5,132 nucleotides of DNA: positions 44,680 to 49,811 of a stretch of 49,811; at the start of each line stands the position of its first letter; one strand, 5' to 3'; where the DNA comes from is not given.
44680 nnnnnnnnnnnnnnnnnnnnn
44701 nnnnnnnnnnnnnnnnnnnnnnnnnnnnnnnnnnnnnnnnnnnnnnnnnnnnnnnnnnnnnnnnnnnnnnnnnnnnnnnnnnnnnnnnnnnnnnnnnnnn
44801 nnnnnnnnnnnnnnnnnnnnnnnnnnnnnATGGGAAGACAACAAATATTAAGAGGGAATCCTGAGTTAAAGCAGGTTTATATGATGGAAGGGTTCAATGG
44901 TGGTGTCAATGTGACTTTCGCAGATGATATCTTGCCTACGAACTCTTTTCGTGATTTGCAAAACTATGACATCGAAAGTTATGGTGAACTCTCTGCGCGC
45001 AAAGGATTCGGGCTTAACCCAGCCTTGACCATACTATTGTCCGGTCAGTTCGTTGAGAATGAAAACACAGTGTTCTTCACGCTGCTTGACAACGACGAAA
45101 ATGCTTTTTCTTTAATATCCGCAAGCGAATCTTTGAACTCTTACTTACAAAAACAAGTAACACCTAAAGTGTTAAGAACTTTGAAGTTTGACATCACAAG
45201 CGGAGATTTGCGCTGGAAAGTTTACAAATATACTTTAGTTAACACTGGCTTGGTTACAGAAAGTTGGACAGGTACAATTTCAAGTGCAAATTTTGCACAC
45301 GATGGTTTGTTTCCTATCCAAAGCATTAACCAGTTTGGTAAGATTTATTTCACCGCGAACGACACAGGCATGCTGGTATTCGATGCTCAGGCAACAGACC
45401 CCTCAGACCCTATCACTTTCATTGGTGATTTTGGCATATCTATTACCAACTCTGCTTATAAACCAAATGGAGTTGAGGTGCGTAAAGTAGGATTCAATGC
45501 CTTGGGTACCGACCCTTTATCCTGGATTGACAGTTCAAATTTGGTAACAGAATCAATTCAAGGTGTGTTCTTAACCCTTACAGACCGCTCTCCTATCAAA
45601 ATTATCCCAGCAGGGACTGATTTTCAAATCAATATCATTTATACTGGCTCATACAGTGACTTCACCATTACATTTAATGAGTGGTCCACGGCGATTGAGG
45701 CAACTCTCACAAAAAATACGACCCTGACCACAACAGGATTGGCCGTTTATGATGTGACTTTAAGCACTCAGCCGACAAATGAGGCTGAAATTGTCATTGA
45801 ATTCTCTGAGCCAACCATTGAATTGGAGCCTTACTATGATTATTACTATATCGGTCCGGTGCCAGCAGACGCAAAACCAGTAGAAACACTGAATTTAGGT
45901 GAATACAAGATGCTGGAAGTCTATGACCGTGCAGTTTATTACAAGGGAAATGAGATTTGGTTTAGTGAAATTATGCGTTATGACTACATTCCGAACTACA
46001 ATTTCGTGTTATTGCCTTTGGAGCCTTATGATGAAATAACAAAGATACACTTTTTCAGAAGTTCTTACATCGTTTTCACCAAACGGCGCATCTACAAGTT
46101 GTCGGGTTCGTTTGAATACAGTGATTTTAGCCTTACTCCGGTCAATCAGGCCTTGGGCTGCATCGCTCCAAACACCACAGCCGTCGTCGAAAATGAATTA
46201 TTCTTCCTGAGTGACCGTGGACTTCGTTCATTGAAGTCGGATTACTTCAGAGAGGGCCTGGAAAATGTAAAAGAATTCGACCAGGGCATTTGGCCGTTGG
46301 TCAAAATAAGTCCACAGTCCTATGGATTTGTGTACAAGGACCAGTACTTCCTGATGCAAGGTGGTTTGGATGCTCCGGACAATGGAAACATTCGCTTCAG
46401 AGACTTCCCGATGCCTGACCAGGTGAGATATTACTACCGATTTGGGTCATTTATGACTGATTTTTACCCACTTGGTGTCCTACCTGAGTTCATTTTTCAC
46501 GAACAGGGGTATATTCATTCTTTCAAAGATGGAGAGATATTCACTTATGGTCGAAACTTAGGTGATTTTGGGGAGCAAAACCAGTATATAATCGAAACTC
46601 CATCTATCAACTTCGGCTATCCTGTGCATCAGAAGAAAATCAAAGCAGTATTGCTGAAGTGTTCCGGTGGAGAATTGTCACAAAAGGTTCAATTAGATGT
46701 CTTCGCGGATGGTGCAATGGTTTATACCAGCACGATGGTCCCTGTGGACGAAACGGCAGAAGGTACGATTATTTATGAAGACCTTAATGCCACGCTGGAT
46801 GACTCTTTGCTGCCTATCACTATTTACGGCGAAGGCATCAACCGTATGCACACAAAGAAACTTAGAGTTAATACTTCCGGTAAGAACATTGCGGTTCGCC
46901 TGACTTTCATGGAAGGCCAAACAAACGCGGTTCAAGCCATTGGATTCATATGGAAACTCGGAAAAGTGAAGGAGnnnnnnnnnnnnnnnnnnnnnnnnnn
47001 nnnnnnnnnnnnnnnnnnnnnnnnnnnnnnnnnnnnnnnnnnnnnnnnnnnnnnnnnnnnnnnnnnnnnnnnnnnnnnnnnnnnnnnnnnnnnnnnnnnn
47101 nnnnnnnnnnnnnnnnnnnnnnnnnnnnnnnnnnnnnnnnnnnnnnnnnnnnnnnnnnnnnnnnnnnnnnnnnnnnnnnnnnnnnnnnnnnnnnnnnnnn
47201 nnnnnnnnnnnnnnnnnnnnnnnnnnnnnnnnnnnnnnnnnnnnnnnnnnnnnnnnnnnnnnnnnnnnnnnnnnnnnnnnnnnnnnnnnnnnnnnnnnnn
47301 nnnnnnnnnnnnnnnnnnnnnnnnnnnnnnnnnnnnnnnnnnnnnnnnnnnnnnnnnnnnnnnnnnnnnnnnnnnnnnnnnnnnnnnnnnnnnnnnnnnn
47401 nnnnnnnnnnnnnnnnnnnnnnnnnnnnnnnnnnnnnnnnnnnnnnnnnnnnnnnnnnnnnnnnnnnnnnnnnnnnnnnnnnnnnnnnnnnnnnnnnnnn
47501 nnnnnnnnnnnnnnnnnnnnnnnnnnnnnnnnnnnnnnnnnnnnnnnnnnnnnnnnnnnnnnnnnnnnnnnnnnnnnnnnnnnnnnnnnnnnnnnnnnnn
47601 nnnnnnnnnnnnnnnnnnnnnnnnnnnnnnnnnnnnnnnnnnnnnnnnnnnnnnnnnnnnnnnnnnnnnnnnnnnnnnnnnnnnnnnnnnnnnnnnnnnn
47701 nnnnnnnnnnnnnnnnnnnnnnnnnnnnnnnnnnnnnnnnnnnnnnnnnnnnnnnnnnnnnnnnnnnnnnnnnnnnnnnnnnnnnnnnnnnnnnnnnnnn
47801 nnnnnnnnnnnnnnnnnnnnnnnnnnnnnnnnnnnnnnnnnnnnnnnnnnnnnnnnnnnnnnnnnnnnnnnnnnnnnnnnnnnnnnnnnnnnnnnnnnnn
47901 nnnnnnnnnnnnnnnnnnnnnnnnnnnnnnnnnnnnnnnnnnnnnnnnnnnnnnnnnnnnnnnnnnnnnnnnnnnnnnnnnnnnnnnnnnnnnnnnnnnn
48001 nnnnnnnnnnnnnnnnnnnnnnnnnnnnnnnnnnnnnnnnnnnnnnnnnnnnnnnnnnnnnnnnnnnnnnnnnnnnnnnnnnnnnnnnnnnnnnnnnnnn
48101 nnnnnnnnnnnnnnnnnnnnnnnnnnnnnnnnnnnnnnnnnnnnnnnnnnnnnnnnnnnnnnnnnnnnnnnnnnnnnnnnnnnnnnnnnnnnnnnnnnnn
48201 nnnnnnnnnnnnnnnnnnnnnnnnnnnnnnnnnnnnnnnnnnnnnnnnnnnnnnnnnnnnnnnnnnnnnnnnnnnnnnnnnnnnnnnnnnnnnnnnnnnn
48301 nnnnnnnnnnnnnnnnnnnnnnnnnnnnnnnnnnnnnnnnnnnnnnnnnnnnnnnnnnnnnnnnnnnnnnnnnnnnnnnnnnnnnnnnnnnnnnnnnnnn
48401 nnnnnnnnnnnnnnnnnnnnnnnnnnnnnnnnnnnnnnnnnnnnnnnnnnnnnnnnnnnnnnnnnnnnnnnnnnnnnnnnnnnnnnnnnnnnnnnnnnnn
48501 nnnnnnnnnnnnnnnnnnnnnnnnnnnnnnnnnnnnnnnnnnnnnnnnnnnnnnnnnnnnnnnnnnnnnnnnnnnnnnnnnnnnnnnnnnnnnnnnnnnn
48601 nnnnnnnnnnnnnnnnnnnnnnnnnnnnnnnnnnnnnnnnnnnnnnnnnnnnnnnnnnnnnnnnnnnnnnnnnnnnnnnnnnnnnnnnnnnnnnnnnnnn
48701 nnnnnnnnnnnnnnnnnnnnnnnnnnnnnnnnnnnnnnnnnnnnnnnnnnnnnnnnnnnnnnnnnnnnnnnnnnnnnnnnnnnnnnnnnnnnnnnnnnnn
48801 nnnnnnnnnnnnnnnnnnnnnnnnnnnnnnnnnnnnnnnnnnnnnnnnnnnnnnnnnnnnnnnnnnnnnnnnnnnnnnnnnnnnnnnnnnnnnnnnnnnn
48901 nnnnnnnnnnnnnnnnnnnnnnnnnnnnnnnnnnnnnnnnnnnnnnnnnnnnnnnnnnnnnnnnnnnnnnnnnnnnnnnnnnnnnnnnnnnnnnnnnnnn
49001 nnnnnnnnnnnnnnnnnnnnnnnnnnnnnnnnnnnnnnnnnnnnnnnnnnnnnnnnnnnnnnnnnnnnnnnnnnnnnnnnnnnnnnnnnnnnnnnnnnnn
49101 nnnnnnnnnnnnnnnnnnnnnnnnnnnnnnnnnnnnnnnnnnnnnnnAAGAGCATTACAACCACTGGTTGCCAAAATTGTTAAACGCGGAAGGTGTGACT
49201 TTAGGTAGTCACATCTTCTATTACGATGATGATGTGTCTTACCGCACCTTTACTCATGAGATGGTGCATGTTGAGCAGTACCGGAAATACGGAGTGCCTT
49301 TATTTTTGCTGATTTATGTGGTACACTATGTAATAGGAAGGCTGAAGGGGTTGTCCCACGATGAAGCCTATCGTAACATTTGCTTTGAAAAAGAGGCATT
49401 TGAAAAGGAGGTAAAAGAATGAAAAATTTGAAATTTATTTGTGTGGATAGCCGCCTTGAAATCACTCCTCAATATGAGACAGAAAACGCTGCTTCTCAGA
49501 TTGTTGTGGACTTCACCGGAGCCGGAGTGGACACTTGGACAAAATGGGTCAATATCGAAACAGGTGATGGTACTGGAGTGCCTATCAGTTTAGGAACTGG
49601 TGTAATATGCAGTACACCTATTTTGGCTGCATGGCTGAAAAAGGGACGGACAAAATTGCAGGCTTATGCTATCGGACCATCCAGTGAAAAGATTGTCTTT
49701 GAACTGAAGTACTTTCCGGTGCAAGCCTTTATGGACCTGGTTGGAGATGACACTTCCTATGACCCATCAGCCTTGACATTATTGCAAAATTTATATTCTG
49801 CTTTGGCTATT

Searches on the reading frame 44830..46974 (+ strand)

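Call 32: search_protein_families(library=phrogs, proteins=[window:44830-46974:+], max_evalue=0.00001)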
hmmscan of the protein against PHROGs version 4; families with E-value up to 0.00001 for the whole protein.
window:44830-46974:+ (715 aa): 1 family
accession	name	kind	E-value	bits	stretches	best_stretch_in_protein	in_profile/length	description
phrog_511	-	head and packaging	8.7e-07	28.6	1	371-468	579-671/862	internal virion protein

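Call 49: search_protein_families(library=pfam, proteins=[window:44830-46974:+], max_evalue=0.001)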
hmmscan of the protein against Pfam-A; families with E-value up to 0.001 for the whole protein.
window:44830-46974:+ (715 aa): 0 families

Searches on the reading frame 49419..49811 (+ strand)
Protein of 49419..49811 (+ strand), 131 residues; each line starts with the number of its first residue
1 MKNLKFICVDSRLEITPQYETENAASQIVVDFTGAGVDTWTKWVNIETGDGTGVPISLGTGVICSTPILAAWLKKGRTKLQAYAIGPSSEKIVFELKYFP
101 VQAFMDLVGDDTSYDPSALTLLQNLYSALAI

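Call 7: search_protein_families(library=phrogs, proteins=[window:49419-49811:+], max_evalue=0.01)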
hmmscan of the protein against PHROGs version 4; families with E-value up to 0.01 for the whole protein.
window:49419-49811:+ (131 aa): 0 families

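Call 8: search_protein_families(library=pfam, proteins=[window:49419-49811:+], max_evalue=0.01)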
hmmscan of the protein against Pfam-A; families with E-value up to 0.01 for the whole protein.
window:49419-49811:+ (131 aa): 0 families

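Call 69: search_protein_representatives(protein=window:49419-49811:+)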
Query: 131 residues. Proteins with E-value up to 0.001 (for the whole library): 36; up to 1e-10: 12; up to 1e-30: 1. The best 36 are listed.
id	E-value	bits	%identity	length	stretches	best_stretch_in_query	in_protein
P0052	2.9e-41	156.6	56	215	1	1-129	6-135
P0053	1.0e-21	93.4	41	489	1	1-124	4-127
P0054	8.7e-20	87.2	41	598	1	1-129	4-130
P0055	3.6e-19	85.2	43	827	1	9-127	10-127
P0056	4.4e-18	81.7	43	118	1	8-117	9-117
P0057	1.1e-16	77.2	31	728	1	3-129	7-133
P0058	1.5e-15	73.5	33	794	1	7-129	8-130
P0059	4.1e-14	68.8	36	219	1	3-111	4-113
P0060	2.6e-13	66.2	38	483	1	6-129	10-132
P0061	3.1e-13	66.0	38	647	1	6-129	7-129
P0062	3.0e-11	59.6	35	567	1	1-127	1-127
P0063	8.3e-11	58.1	30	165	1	2-102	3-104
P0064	1.5e-10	57.3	31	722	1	4-123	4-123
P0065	3.7e-10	56.1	40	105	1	1-88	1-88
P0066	1.9e-09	53.8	35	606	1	2-130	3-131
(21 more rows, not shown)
